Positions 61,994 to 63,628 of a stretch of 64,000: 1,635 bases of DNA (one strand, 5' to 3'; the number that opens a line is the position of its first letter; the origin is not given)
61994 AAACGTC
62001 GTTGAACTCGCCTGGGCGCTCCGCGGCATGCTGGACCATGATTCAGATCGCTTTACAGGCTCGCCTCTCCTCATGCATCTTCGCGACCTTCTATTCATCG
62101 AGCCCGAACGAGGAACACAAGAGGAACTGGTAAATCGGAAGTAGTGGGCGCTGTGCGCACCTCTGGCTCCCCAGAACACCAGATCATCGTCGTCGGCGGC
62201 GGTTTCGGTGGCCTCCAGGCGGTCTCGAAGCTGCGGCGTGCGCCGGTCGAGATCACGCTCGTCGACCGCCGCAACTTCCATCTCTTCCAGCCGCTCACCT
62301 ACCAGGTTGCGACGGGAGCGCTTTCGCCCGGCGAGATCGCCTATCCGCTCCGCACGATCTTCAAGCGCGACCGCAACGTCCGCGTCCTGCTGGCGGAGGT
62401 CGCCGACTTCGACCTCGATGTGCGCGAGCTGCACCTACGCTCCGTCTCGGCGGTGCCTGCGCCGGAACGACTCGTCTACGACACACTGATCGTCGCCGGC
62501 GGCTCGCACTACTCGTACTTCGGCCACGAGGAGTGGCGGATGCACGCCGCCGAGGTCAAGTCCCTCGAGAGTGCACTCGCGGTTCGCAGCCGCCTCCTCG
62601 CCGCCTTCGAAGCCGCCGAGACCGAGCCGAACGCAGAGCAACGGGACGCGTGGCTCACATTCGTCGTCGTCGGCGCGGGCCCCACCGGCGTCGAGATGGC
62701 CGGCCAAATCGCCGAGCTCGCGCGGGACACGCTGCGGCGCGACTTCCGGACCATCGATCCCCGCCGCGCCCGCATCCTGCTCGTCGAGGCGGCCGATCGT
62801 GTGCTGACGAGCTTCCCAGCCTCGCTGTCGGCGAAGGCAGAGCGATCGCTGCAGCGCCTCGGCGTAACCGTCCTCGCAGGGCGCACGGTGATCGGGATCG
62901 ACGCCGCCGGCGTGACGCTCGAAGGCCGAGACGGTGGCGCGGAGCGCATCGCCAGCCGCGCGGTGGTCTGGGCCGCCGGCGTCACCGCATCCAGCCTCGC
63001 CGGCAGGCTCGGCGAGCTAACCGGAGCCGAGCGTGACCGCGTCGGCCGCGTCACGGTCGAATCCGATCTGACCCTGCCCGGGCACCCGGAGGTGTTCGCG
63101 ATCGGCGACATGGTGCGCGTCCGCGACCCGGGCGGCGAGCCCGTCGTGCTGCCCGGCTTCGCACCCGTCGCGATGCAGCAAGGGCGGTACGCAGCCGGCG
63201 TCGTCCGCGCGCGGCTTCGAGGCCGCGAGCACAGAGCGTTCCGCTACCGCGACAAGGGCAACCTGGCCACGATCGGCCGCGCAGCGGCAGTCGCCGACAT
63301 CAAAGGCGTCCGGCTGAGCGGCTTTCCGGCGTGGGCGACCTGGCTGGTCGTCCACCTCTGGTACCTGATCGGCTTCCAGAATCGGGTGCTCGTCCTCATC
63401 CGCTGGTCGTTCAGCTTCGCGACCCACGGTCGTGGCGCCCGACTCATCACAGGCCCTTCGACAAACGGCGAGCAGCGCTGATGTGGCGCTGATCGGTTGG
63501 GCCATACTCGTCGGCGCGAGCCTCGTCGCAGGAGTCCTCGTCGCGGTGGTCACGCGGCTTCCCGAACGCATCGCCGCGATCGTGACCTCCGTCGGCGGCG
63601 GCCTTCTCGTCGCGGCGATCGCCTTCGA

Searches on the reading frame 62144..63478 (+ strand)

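Call 36: search_protein_families(library=ncbifam, proteins=[window:62144-63478:+], max_evalue=0.00001)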
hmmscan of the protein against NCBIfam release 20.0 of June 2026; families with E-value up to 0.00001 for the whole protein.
window:62144-63478:+ (445 aa): 8 families
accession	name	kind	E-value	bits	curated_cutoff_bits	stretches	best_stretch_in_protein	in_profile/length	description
TIGR03169.1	Nterm_to_SelD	hypoth_equivalog_domain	1e-21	77.7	310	1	76-397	66-351/365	pyridine nucleotide-disulfide oxidoreductase family protein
TIGR04369.1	fusion_not_SelD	hypoth_equivalog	8.2e-11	40.7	700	1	30-187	20-159/701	oxidoreductase/SelD-related fusion protein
TIGR01350.1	lipoamide_DH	equivalog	5e-09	35.4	408.8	1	174-325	174-310/461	dihydrolipoyl dehydrogenase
NF003585.0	PRK05249.1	equivalog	7.8e-09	34.7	465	1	209-354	200-333/464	Si-specific NAD(P)(+) transhydrogenase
NF049943.1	SQR_III_seleno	exception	3.6e-08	32.7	525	1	13-146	2-135/406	type III sulfide quinone reductase, selenoprotein subtype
NF003437.0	PRK04965.1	equivalog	5.6e-07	28.9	392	0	209-326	165-277/378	NADH:flavorubredoxin reductase NorW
NF009410.0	PRK12771.1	subfamily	4.4e-06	25.6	516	0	263-326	363-423/566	NAD(P)-binding protein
NF004943.0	PRK06292.2-1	equivalog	8.7e-06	24.8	432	0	172-323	173-307/456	dihydrolipoyl dehydrogenase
